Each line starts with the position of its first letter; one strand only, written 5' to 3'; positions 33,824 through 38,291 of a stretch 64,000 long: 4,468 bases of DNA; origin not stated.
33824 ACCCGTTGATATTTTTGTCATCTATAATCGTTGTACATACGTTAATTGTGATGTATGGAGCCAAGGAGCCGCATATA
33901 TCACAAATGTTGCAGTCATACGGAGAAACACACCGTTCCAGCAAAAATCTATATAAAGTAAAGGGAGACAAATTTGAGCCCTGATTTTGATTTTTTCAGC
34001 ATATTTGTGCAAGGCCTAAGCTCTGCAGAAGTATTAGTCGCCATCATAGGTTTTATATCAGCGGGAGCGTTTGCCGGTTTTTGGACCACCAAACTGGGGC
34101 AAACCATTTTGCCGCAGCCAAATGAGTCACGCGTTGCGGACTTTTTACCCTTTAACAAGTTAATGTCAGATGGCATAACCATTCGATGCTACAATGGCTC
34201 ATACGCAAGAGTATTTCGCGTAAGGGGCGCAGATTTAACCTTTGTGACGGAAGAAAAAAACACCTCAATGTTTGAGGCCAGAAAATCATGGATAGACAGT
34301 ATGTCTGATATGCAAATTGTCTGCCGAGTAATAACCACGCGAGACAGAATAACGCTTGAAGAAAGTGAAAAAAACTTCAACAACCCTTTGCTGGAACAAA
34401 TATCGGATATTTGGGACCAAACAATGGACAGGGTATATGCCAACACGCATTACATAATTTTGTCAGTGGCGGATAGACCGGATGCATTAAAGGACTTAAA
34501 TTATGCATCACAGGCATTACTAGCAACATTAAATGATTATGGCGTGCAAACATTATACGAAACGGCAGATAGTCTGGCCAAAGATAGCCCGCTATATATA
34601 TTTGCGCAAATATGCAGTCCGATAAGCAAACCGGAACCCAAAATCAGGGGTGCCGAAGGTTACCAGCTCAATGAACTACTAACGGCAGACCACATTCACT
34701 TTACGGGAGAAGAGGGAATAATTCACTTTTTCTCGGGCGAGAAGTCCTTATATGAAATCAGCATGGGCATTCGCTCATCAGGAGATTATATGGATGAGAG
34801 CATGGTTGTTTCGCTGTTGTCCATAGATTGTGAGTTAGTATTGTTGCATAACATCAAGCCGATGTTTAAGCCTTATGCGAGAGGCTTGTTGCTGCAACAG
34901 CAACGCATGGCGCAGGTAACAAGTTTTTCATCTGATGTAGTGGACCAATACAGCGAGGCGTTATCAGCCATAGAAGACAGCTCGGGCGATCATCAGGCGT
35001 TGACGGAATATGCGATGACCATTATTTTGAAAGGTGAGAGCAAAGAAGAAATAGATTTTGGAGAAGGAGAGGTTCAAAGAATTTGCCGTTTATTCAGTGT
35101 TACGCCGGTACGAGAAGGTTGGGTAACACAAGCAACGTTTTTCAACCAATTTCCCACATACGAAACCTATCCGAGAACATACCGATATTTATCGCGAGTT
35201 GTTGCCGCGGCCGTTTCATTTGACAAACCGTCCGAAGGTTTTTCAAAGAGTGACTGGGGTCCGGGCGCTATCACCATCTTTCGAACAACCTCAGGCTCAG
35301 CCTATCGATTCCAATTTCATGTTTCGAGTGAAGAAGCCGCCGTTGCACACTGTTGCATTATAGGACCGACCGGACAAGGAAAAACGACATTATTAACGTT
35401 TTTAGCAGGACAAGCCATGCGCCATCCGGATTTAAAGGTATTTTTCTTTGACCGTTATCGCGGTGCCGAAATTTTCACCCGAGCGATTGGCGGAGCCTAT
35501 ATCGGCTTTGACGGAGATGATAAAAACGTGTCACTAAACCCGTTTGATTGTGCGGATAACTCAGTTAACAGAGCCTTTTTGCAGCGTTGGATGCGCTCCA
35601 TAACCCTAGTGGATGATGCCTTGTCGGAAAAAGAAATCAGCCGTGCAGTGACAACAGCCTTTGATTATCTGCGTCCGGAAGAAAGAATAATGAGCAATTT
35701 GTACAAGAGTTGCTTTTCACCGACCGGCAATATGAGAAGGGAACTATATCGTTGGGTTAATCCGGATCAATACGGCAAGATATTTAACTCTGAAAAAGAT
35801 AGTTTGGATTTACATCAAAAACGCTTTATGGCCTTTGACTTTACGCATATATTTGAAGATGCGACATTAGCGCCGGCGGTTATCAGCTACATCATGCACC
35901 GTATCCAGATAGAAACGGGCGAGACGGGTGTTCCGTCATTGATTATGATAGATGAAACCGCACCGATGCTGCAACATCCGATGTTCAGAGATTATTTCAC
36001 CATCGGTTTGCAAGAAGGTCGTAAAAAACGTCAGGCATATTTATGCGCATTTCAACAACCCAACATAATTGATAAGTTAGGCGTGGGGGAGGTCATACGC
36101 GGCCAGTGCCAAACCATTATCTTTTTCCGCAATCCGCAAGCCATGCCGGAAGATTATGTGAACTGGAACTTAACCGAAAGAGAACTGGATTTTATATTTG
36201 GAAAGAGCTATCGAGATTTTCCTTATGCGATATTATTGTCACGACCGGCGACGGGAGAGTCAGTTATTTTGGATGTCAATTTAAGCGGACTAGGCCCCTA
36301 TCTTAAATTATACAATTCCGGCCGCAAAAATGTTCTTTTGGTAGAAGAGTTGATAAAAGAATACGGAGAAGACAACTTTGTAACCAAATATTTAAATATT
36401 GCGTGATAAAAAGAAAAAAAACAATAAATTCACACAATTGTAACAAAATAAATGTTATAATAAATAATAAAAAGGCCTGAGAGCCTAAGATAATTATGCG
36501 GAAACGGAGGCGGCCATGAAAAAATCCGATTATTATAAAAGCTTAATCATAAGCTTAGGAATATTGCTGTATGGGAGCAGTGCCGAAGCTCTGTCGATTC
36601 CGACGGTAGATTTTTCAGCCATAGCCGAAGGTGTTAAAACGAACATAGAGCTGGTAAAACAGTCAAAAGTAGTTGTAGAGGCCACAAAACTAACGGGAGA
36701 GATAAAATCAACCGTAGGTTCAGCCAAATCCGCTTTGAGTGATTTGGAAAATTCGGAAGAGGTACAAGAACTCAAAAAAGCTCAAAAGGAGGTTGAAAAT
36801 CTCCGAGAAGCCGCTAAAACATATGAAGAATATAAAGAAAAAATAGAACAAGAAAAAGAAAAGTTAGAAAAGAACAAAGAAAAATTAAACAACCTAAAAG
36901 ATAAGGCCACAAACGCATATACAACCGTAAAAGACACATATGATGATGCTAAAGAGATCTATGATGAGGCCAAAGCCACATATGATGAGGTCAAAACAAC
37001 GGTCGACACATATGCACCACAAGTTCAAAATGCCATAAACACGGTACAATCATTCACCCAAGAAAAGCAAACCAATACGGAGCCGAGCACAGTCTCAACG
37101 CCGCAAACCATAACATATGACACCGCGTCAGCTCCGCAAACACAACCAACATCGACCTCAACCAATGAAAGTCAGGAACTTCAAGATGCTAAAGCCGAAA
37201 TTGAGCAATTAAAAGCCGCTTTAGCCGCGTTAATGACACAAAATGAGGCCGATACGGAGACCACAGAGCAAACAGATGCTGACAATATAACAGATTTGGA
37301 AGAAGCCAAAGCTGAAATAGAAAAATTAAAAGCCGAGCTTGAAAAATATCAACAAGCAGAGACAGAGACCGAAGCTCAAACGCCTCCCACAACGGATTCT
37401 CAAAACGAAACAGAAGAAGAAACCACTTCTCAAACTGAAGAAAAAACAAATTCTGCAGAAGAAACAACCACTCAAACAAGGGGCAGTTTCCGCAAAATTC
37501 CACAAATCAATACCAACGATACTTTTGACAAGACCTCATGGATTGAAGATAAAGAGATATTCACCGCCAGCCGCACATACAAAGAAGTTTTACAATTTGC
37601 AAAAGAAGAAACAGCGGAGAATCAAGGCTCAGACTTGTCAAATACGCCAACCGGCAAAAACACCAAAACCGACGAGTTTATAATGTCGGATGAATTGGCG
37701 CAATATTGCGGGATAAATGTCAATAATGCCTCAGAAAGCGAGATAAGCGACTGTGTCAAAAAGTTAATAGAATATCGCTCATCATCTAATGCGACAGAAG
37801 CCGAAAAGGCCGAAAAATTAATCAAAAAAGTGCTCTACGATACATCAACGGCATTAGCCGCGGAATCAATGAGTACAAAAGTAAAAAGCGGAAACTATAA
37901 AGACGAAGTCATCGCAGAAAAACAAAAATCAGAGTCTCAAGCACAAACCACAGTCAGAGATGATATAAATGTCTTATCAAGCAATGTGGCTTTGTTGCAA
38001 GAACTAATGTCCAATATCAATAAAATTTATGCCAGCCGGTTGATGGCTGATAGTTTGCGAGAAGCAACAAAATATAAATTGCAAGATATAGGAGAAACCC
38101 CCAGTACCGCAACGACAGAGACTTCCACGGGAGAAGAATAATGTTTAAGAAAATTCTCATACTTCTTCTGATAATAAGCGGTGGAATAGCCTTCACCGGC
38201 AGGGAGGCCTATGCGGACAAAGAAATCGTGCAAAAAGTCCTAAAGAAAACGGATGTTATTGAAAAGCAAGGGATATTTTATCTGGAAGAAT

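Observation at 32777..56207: Single ~23-kb VirB-type T4SS operon combining Rickettsiales-like signatures with novel content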

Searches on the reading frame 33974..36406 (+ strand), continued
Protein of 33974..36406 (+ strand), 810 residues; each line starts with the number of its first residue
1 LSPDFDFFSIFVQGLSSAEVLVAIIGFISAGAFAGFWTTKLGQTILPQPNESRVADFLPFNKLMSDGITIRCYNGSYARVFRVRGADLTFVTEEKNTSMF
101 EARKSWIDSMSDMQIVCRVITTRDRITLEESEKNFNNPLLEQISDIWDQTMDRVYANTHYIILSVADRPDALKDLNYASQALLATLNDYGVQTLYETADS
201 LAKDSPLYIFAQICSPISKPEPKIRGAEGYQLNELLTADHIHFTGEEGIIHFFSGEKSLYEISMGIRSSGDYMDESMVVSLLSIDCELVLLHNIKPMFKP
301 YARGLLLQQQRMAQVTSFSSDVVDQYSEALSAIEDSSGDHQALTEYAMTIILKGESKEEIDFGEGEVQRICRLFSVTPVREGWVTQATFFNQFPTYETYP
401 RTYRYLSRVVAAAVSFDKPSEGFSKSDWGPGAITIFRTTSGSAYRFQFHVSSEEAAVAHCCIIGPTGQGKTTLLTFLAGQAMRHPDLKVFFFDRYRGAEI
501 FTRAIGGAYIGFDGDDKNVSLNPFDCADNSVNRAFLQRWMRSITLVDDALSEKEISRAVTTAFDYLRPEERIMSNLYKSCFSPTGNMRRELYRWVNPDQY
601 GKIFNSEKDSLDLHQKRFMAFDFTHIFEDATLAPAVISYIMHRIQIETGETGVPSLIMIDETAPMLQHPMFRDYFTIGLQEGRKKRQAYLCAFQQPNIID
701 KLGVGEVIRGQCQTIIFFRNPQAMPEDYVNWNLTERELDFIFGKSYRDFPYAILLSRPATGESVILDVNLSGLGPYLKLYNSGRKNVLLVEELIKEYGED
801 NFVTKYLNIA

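Call 95: search_protein_families(library=ncbifam, proteins=[L084:28105-29874:+, L086:23212-24798:+, L085:21921-22955:+], max_evalue=1)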
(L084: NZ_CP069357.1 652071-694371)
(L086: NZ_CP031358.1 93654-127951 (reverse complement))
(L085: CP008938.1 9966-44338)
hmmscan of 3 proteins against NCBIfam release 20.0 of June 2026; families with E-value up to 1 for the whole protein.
L084:28105-29874:+ (590 aa): 5 families
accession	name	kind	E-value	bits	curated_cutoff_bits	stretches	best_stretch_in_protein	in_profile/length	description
NF038091.1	T4SS_VirB10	equivalog_domain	4.1e-32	111.3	220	1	254-452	6-192/197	type IV secretion system protein VirB10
NF038092.1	T4SS_ComB10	equivalog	6.3e-30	104.2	300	1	249-452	14-212/225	DNA type IV secretion system protein ComB10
NF010429.0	PRK13855.1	equivalog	1.6e-16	60.5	374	1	258-372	181-295/377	type IV secretion system protein VirB10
NF010405.0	PRK13831.1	subfamily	3.3e-10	39.5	386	1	265-400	251-388/433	IncP-type conjugal transfer protein TrbI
NF041422.1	VirB10_subf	subfamily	0.0031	17.1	400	1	277-371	233-331/404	VirB10/TraB/TrbI family type IV secretion system protein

L086:23212-24798:+ (529 aa): 8 families
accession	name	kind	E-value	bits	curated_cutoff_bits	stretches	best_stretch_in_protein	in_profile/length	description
NF038092.1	T4SS_ComB10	equivalog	1.4e-36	126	300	1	261-464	13-221/225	DNA type IV secretion system protein ComB10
NF038091.1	T4SS_VirB10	equivalog_domain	5.7e-27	94.6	220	1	266-455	5-192/197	type IV secretion system protein VirB10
NF010405.0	PRK13831.1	subfamily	4.3e-16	58.9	386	1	276-456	249-429/433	IncP-type conjugal transfer protein TrbI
NF010429.0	PRK13855.1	equivalog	8.3e-08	31.8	374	1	258-409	169-323/377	type IV secretion system protein VirB10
NF041422.1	VirB10_subf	subfamily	2.7e-05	23.9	400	1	263-400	206-352/404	VirB10/TraB/TrbI family type IV secretion system protein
NF033900.0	T4SS_IcmE_DotG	equivalog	0.084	10.9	750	1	314-453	856-1007/1008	type IVB secretion system protein DotG/IcmE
NF008560.0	PRK11505.1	equivalog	0.2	11.9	165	0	92-123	39-70/106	phosphate starvation-inducible protein PsiF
TIGR04549.1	LP_HExxH_w_tonB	subfamily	0.2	10.9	75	1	252-326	41-115/261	substrate import-associated zinc metallohydrolase lipoprotein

L085:21921-22955:+ (345 aa): 9 families
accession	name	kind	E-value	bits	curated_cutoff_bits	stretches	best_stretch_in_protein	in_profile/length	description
NF038092.1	T4SS_ComB10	equivalog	5.9e-40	137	300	1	131-323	21-217/225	DNA type IV secretion system protein ComB10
NF038091.1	T4SS_VirB10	equivalog_domain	1.6e-36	125.8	220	1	129-319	6-193/197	type IV secretion system protein VirB10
NF010405.0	PRK13831.1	subfamily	5.6e-17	61.8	386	1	140-319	251-429/433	IncP-type conjugal transfer protein TrbI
NF041422.1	VirB10_subf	subfamily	5.2e-16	59.2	400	1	26-315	100-393/404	VirB10/TraB/TrbI family type IV secretion system protein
NF010429.0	PRK13855.1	equivalog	6.6e-12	45.3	374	1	119-314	167-354/377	type IV secretion system protein VirB10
NF008082.0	PRK10819.1-3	equivalog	0.016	15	265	1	33-104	55-123/242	TonB system transport protein TonB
NF037973.1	metallo_SslE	exception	0.039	11.3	3000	1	2-70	9-79/1519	lipoprotein metalloprotease SslE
NF033765.2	gliding_CglD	equivalog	0.046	11.5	400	1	7-72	12-78/1124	adventurous gliding motility lipoprotein CglD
NF008084.0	PRK10819.1-5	equivalog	0.088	12.7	315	1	25-118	55-147/249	TonB system transport protein TonB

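Call 97: list_cluster_members(proteins=[P0135, P0138, P0141, P0148, P0157, P0162, P0177, P0186, P0195, P0234])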
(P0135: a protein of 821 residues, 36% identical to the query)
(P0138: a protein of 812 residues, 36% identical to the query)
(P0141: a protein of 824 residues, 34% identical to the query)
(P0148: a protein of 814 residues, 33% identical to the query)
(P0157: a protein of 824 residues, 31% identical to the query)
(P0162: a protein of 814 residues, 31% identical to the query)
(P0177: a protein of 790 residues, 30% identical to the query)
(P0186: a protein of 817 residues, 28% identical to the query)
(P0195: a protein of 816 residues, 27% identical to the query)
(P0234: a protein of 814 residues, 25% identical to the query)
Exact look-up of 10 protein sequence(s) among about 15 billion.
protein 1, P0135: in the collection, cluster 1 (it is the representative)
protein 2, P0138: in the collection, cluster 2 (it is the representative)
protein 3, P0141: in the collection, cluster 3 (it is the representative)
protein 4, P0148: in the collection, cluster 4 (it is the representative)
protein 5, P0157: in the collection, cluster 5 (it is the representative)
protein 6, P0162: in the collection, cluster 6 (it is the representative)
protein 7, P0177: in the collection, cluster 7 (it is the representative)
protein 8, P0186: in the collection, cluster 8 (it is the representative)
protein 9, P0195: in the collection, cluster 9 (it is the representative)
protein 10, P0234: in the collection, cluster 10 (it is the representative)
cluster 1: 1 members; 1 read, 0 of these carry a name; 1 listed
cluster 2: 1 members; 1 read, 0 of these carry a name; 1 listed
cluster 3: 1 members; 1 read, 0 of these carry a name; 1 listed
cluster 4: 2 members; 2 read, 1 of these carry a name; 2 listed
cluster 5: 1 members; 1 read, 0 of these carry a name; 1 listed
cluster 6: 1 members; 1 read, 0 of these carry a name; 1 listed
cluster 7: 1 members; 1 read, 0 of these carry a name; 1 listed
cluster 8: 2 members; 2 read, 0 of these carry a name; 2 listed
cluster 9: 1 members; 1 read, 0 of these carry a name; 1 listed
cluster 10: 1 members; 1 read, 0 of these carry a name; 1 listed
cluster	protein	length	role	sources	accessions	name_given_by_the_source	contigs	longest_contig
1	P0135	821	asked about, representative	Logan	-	-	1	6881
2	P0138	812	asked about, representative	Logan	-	-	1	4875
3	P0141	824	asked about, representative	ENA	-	-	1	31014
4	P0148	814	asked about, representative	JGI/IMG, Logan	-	type IV secretion system protein VirB4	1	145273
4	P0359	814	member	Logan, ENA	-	-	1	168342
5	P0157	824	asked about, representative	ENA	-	-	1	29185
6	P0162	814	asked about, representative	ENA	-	-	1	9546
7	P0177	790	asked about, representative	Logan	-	-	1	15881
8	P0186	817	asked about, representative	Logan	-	-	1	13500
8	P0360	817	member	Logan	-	-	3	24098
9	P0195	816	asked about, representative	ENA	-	-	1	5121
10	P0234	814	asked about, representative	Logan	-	-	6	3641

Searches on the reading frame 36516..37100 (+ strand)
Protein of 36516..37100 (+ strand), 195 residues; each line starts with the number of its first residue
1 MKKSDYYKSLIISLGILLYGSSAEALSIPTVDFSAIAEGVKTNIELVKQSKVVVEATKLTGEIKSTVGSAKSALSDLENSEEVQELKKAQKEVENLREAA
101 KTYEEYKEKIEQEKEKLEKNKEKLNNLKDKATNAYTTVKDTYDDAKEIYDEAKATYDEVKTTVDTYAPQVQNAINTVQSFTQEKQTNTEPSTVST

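Call 62: search_protein_families(library=pfam, proteins=[window:36516-37100:+], max_evalue=1)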
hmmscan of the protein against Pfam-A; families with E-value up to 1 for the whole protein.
window:36516-37100:+ (195 aa): 45 families (the best 25 are shown)
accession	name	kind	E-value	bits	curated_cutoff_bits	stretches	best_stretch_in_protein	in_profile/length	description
PF13851.11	GAS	-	5.6e-06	26.3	32.3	1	76-164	53-141/200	Growth-arrest specific micro-tubule binding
PF02321.23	OEP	-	0.00025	21.4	22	1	24-162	32-174/187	Outer membrane efflux protein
PF01544.23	CorA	-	0.0017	18.2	27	1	59-175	126-231/292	CorA-like Mg2+ transporter protein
PF03961.19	FapA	-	0.0021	18.2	31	1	37-178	138-264/272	Flagellar Assembly Protein A beta solenoid domain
PF16888.10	YwqH-like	-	0.0036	18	33.7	1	79-186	12-116/123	YwqH-like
PF12296.13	HsbA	-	0.0049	17.7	33.5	1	85-179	7-87/121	Hydrophobic surface binding protein A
PF21007.2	FBF1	-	0.005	15.9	45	1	82-159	322-399/524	Fas-binding factor 1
PF12725.13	DUF3810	-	0.0067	16.3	28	1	85-190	93-185/311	Protein of unknown function (DUF3810)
PF05192.23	MutS_III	-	0.0099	16.7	34.1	1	70-177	75-184/194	MutS domain III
PF06013.18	WXG100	-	0.028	15.1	27.3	1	93-167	6-82/86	Proteins of 100 residues with WXG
PF11932.13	DUF3450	-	0.029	14.1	32.6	1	83-182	15-114/241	Protein of unknown function (DUF3450)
PF16566.10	CREPT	-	0.034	14.7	29.3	1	52-165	9-122/147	Cell-cycle alteration and expression-elevated protein in tumour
PF24611.2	Spectrin_Anc-1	-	0.04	14.6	33.2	2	94-157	4-67/115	Nuclear anchorage protein 1, spectrin-like repeat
PF09177.16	STX6_10_61_N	-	0.052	14.5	29.4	1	53-90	36-73/99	Syntaxin 6/10/61, N-terminal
PF07544.18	Med9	-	0.056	14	26.9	1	86-130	35-79/80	RNA polymerase II transcription mediator complex subunit 9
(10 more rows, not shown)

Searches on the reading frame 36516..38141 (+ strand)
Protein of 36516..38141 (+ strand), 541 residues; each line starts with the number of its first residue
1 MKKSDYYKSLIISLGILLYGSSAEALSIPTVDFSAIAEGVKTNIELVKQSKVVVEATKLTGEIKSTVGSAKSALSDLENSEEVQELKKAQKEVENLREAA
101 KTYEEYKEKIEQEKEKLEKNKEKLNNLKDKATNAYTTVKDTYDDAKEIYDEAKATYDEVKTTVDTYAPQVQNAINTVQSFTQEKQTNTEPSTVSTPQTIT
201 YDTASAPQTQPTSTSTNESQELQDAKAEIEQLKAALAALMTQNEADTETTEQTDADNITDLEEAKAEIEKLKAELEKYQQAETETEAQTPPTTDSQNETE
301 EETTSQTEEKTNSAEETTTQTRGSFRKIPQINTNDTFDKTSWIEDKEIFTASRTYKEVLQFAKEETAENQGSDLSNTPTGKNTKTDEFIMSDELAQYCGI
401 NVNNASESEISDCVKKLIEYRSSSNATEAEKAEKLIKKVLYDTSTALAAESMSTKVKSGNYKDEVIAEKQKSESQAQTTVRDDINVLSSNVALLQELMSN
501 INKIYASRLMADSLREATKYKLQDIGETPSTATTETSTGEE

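Call 4: search_protein_families(library=pfam, proteins=[window:36516-38141:+], max_evalue=0.01)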
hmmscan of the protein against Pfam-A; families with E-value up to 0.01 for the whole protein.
window:36516-38141:+ (541 aa): 4 families
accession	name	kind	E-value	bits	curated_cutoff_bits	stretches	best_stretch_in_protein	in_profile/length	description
PF13851.11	GAS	-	7.5e-05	22.6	32.3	1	76-164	53-141/200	Growth-arrest specific micro-tubule binding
PF12725.13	DUF3810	-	0.0041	17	28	1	85-200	93-195/311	Protein of unknown function (DUF3810)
PF02321.23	OEP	-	0.0046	17.2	22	1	25-162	33-174/187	Outer membrane efflux protein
PF25610.1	HR1_TOCA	-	0.0062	17.3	27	1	219-288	19-89/90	TOCA family HR1 domain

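Call 9: search_protein_families(library=ncbifam, proteins=[window:36516-38141:+], max_evalue=0.01)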
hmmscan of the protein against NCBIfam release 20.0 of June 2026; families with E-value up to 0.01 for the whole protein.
window:36516-38141:+ (541 aa): 2 families
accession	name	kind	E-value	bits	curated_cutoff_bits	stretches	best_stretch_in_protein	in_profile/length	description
NF045780.1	TrlF_fam_ATP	equivalog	3.7e-05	22.6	350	1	60-386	417-770/944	TrlF family AAA-like ATPase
TIGR04527.1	mycoplas_twoTM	subfamily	0.0024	17.6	125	1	48-185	54-174/248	MG_279/MG_280 family protein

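Call 68: find_homologous_proteins(query=window:36516-38141:+, max_evalue=0.001)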
Query window:36516-38141:+ (541 aa): 58 proteins with E <= 0.001 among 8000 candidates.
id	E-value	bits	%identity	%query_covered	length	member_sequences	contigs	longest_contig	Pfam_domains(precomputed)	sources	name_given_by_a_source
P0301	0.0e+0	1061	98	100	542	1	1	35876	-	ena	-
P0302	0.0e+0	1060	98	100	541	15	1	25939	-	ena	-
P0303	0.0e+0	1059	98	100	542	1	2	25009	PF13851.12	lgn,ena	-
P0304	0.0e+0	1056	97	100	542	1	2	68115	-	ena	-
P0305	0.0e+0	1056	98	100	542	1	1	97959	-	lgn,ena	-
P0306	0.0e+0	1056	98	100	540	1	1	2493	-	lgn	-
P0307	0.0e+0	1055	98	100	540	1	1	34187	-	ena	-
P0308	0.0e+0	1054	98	100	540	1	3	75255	-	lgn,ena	-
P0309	0.0e+0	1054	97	100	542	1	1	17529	-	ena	-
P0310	0.0e+0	1053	98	100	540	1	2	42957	-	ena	-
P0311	0.0e+0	1053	97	100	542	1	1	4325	PF13851.12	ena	-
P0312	0.0e+0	1050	97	100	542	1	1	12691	-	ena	-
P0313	0.0e+0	1050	97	100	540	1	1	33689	-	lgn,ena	-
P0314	0.0e+0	1049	97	100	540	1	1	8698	-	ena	-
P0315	0.0e+0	1047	97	100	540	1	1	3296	-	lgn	-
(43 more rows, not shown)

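Call 85: predict_structure(alignment_id=A3)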
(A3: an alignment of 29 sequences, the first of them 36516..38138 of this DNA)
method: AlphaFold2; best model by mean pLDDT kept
length: 541 residues; sequences in the alignment: 29
mean_pLDDT: 48.0   pTM: 0.25
mean pLDDT of the five models: 48.0, 47.0, 42.7, 42.3, 39.4
residues with pLDDT >= 90: 0; 70-90: 52; 50-70: 205; < 50: 284
segments of 3 or more residues with pLDDT < 50: 1-3, 8-10, 12-90, 133-139, 166-219, 242-259, 282-341, 347-374, 520-541
pLDDT, mean of each block of 10 residues (from residue 1): 46 42 30 32 31 33 31 35 43 54 62 67 64 46 57 54 48 38 32 28 28 40 67 69 41 34 68 70 40 28 27 27 37 43 45 37 34 53 64 71 69 72 67 71 64 55 54 55 56 58 56 53 39 28 29
secondary structure, 60 per line:
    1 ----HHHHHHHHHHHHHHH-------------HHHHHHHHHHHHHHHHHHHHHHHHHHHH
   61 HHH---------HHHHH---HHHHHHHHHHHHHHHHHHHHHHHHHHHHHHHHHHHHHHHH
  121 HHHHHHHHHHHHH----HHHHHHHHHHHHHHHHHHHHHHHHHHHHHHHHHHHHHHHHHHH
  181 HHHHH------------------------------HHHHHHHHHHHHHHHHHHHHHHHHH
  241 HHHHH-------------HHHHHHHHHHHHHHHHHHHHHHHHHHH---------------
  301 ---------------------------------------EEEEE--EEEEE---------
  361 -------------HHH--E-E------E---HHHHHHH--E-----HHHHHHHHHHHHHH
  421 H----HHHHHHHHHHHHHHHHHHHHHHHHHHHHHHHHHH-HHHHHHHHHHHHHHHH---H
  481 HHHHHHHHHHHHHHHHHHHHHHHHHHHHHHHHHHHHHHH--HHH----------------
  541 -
elements in order: H5-19 H33-63 H73-77 H81-133 H138-185 H216-245 H259-285 E340-344 E347-351 H392-398 H407-421 H426-459 H461-476 H480-519
